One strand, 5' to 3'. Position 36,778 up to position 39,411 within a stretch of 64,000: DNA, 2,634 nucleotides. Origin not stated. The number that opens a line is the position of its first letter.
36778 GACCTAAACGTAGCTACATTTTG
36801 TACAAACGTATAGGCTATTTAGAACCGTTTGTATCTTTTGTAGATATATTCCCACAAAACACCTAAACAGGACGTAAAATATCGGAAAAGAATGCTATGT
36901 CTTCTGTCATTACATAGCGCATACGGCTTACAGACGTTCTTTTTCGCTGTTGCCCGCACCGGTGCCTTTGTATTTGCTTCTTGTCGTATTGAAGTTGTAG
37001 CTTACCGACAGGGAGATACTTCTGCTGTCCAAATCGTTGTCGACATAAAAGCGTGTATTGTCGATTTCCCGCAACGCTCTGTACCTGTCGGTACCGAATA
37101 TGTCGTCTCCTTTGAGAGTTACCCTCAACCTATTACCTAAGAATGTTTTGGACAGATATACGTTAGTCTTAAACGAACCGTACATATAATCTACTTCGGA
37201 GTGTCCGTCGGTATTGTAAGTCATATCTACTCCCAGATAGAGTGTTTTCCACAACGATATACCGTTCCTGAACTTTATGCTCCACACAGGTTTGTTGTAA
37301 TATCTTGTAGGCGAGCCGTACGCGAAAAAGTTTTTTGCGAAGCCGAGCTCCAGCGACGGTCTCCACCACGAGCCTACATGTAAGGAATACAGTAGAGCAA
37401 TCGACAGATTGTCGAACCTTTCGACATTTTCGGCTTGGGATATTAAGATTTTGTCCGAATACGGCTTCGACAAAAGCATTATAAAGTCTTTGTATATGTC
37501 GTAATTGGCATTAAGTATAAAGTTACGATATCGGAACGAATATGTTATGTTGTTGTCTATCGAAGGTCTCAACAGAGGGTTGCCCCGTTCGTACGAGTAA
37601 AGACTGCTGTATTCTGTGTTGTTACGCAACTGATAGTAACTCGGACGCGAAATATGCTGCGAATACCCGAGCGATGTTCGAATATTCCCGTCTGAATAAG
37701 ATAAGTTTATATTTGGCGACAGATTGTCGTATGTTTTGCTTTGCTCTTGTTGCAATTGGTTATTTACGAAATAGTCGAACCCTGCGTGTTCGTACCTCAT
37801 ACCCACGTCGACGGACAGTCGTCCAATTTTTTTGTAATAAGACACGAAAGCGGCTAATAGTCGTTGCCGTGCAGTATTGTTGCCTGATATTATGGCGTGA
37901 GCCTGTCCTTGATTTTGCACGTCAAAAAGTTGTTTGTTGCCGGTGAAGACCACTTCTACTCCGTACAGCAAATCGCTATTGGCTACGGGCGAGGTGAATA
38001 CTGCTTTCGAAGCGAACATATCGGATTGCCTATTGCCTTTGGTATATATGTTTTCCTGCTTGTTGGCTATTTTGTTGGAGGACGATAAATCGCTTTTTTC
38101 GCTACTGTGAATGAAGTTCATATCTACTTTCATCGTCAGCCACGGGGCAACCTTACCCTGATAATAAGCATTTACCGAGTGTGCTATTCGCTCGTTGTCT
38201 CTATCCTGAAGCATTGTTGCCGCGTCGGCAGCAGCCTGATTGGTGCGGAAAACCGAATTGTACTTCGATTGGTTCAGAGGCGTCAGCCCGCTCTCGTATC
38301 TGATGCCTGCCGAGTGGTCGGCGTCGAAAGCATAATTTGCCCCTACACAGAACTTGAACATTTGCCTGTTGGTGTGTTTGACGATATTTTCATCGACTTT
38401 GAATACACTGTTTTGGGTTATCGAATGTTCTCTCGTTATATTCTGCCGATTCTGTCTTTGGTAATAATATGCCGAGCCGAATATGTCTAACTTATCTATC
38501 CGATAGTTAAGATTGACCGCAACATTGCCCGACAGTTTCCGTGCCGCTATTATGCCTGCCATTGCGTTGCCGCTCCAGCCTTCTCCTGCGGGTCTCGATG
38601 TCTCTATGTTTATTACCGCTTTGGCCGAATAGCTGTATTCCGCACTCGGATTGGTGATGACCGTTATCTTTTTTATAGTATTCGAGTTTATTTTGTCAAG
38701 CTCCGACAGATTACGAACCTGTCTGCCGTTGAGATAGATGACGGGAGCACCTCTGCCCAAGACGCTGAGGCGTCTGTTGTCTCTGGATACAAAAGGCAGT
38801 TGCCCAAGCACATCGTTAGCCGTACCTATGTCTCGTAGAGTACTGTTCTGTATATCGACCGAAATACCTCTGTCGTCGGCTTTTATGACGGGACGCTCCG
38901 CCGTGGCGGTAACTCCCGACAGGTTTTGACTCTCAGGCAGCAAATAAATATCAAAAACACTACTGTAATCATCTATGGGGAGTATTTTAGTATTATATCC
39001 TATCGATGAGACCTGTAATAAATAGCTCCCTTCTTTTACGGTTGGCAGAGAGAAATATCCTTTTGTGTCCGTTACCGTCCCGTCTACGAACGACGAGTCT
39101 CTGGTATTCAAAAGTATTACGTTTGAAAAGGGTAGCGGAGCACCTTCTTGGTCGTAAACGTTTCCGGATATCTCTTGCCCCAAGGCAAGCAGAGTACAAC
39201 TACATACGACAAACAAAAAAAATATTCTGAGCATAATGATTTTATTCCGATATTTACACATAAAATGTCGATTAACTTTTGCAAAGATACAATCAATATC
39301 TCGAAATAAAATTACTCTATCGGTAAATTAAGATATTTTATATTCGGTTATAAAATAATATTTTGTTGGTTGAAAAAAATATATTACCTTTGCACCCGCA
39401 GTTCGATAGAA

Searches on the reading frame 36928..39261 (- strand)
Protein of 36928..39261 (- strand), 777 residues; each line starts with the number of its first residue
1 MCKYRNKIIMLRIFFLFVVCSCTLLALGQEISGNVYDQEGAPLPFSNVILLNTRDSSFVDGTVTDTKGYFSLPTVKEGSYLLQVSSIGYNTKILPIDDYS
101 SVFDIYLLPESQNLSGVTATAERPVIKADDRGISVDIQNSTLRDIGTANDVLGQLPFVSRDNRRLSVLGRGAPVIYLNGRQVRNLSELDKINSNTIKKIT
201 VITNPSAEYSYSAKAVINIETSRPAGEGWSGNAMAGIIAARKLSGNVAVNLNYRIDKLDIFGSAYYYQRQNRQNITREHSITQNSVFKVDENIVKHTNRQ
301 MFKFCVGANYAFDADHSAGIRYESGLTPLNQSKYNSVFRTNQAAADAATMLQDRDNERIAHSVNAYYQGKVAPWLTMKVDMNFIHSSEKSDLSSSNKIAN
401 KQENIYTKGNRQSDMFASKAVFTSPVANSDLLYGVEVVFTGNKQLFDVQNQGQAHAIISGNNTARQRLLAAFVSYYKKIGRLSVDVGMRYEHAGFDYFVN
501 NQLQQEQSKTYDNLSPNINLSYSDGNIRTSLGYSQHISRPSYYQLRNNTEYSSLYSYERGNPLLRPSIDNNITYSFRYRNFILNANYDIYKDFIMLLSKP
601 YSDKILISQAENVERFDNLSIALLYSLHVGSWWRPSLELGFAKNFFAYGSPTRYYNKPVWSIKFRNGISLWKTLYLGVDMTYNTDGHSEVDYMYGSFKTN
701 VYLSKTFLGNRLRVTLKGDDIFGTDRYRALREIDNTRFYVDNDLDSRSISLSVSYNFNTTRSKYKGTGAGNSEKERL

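Call 31: search_protein_families(library=ncbifam, proteins=[window:36928-39261:-], max_evalue=0.00001)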
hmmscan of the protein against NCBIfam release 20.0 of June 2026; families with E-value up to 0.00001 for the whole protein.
window:36928-39261:- (777 aa): 0 families

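Call 55: search_protein_families(library=pfam, proteins=[window:36928-39261:-], max_evalue=0.0001)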
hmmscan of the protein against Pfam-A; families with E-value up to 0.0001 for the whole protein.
window:36928-39261:- (777 aa): 4 families
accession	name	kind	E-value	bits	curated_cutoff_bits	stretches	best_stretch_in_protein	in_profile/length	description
PF14905.12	OMP_b-brl_3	-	1.2e-53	183.1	27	1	375-755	10-408/408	Outer membrane protein beta-barrel family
PF13620.12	CarboxypepD_reg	-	4.8e-13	49.7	32.3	1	31-92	2-62/82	Carboxypeptidase regulatory-like domain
PF00593.30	TonB_dep_Rec_b-barrel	-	2.1e-12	48.1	27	1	323-600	35-307/436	TonB dependent receptor-like, beta-barrel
PF13715.12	CarbopepD_reg_2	-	6e-12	45.9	32.2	1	31-98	1-64/88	CarboxypepD_reg-like domain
